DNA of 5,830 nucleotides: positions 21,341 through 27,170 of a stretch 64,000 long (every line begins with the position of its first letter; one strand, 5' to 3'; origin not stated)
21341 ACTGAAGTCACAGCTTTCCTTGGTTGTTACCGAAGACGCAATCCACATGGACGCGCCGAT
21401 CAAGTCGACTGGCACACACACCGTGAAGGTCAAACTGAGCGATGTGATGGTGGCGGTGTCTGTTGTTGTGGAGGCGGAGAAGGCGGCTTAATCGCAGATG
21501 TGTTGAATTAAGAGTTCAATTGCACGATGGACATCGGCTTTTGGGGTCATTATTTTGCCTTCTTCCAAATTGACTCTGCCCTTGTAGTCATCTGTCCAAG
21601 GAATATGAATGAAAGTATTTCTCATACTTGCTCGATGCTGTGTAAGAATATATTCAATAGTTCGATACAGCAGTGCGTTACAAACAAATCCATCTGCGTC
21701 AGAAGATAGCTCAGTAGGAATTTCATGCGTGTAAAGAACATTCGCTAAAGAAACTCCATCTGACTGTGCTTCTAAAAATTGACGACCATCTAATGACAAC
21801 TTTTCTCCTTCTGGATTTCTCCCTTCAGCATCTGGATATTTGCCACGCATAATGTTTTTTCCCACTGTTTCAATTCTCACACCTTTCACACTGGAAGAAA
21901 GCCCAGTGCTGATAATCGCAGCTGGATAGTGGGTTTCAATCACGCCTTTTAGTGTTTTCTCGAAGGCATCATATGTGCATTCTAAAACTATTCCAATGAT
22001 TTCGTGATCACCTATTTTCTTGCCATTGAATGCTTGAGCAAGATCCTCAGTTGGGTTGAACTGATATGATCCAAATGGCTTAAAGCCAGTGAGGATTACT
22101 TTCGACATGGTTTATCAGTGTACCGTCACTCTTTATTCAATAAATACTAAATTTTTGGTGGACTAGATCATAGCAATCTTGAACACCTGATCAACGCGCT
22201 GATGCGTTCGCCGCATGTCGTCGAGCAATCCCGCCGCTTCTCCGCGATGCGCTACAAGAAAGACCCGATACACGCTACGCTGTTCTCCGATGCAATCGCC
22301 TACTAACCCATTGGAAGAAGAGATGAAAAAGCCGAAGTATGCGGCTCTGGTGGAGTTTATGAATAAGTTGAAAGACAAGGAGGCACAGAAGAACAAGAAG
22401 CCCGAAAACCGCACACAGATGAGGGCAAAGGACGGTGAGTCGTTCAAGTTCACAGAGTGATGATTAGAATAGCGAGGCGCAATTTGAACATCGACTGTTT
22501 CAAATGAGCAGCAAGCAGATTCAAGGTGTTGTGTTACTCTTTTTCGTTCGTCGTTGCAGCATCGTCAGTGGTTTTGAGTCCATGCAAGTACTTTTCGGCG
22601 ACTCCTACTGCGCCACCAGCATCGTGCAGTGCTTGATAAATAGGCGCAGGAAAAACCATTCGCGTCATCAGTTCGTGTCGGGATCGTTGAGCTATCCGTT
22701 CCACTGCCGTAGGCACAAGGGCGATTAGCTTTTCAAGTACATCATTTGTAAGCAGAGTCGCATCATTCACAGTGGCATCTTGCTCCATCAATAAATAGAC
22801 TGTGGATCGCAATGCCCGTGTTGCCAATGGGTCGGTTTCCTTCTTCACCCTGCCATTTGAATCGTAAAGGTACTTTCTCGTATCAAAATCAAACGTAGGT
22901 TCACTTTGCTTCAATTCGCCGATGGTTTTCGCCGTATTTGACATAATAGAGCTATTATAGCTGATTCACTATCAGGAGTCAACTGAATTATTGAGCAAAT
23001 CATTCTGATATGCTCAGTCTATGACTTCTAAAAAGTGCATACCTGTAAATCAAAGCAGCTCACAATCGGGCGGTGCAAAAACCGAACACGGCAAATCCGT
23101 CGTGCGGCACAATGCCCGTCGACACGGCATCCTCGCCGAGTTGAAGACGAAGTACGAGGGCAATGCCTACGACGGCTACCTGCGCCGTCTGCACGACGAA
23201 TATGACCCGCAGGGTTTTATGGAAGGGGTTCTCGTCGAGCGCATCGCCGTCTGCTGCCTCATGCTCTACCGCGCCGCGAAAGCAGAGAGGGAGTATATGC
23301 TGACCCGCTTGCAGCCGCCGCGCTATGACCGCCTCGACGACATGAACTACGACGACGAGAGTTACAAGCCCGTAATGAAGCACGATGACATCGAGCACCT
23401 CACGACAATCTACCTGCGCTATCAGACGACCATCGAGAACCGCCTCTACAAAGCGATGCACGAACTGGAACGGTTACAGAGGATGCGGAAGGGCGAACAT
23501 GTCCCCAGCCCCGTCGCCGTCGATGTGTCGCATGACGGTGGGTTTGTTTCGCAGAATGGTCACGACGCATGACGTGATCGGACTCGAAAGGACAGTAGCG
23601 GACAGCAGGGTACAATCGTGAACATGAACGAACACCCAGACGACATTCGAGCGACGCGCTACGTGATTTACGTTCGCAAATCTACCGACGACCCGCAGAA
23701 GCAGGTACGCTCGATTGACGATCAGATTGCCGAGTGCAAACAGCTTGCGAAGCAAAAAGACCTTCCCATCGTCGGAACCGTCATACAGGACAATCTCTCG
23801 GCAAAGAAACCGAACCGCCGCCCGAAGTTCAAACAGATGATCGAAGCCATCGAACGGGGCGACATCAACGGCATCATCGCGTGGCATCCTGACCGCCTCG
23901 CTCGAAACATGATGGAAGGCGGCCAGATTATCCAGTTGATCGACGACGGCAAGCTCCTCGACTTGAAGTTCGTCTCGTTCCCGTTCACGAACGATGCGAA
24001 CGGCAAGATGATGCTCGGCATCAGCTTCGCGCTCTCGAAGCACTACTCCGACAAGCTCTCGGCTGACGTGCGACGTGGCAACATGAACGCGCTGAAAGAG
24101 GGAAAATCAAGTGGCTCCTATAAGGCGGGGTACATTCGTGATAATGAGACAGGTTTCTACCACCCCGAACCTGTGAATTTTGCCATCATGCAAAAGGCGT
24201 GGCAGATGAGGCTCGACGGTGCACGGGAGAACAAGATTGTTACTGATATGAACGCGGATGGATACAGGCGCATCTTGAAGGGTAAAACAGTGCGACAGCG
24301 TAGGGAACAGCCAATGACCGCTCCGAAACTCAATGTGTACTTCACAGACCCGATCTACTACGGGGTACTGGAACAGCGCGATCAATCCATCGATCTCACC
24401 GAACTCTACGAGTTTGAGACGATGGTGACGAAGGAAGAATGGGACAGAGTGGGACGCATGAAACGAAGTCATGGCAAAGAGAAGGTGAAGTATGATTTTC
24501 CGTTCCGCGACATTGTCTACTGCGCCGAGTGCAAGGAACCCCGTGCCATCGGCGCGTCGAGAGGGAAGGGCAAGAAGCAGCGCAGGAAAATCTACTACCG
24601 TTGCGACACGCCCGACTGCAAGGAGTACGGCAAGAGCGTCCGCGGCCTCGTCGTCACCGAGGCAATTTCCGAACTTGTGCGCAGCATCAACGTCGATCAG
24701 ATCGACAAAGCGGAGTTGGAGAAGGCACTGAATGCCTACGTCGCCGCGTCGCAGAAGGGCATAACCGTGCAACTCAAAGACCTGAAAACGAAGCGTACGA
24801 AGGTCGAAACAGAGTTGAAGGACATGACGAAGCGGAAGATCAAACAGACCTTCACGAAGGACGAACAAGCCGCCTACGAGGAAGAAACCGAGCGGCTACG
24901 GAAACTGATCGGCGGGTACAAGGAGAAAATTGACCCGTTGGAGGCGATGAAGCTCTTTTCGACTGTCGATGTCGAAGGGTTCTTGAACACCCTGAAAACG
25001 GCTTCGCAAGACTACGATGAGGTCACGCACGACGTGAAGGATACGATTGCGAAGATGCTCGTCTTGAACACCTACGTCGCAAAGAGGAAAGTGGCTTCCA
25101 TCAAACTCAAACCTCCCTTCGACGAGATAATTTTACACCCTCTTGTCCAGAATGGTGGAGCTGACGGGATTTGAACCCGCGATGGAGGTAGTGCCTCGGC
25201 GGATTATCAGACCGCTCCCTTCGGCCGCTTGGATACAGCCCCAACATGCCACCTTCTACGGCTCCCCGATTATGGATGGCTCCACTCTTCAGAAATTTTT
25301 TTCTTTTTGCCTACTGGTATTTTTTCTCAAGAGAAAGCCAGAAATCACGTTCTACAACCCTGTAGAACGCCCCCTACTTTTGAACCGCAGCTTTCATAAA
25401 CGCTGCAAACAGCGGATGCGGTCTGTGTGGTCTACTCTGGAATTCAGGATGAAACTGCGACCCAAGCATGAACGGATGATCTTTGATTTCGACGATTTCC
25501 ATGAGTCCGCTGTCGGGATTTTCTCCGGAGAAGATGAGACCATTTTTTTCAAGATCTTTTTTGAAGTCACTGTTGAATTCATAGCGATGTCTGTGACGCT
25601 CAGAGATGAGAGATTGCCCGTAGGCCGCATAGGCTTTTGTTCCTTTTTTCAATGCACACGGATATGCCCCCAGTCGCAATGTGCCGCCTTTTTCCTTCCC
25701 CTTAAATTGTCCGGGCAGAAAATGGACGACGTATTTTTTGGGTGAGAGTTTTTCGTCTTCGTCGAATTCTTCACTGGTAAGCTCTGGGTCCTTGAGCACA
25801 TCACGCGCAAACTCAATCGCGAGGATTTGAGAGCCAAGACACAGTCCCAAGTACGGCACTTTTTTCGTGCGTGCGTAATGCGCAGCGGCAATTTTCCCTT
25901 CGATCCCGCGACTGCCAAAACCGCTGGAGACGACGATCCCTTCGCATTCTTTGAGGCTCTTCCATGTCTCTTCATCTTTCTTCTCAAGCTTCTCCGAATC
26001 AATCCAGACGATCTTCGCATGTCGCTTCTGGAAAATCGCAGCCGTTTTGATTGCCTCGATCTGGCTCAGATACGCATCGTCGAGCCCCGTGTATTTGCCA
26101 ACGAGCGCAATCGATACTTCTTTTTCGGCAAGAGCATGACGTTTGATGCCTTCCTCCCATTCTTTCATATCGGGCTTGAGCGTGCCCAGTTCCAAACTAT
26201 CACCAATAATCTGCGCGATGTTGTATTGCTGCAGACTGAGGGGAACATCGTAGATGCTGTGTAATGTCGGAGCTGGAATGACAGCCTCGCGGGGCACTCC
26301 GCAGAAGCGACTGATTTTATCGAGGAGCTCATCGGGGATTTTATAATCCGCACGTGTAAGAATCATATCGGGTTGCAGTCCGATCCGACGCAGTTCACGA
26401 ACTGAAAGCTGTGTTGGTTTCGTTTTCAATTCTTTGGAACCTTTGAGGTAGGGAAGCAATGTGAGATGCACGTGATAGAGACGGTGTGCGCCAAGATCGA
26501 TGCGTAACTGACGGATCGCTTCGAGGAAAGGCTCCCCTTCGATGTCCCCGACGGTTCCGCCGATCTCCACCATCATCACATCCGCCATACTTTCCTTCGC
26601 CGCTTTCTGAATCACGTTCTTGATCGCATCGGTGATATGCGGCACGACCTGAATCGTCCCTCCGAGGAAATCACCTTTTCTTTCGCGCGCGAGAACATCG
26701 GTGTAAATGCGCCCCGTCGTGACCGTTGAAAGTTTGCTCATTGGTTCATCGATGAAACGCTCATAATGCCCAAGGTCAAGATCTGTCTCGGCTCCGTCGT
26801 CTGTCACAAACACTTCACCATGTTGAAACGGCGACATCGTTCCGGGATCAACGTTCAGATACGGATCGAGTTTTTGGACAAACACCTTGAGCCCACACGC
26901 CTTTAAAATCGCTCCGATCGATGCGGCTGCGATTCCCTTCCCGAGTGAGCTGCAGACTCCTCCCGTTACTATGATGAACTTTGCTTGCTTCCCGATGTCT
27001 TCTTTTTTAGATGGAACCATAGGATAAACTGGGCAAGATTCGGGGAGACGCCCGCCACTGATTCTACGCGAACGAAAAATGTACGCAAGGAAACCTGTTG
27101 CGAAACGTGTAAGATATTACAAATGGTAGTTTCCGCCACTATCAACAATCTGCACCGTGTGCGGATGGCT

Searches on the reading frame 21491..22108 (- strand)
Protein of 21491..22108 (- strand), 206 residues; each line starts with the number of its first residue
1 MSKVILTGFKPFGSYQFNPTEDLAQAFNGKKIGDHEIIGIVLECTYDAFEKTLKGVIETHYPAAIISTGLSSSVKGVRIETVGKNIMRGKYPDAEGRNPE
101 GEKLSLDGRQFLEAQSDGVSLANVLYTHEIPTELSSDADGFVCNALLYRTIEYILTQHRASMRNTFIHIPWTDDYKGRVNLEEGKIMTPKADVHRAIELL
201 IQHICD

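Call 107: search_protein_families(library=pfam, proteins=[window:21491-22108:-], max_evalue=0.0001)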
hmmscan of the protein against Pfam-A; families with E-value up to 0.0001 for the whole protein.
window:21491-22108:- (206 aa): 1 family
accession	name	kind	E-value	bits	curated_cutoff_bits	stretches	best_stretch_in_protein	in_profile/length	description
PF01470.22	Peptidase_C15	-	1.5e-28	100.7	22.7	1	3-172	2-170/204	Pyroglutamyl peptidase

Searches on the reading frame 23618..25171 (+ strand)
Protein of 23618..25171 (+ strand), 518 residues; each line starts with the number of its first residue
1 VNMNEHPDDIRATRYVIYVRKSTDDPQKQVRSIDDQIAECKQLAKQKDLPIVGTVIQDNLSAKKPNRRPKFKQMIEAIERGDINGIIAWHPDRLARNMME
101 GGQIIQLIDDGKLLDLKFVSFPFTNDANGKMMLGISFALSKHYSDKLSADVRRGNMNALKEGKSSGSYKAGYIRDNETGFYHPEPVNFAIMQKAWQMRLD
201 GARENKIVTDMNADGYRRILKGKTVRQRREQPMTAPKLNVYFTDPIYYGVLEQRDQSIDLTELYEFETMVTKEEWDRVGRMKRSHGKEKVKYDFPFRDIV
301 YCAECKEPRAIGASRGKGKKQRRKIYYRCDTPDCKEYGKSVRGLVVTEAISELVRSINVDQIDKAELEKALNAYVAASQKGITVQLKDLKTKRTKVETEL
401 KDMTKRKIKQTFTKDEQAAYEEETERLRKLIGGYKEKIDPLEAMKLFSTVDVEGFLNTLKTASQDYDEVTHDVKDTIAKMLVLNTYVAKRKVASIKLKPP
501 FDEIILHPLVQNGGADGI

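Call 90: search_protein_families(library=pfam, proteins=[window:23618-25171:+], max_evalue=0.00001)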
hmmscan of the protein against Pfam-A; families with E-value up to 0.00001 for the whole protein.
window:23618-25171:+ (518 aa): 1 family
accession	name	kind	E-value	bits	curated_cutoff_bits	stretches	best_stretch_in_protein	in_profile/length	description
PF00239.26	Resolvase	-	6.8e-26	91.5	23.3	1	16-163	2-144/145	Resolvase, N terminal domain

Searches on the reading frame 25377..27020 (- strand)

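Call 90: search_protein_families(library=pfam, proteins=[window:25377-27020:-], max_evalue=0.00001)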
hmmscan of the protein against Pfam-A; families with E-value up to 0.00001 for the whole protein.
window:25377-27020:- (548 aa): 2 families
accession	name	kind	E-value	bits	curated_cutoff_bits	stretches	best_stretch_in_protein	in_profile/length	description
PF06418.20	CTP_synth_N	-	3.7e-118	394.1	26.1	1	14-278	1-265/265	CTP synthase N-terminus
PF00117.34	GATase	-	2.5e-35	122.3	22.8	1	315-543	4-189/190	Glutamine amidotransferase class-I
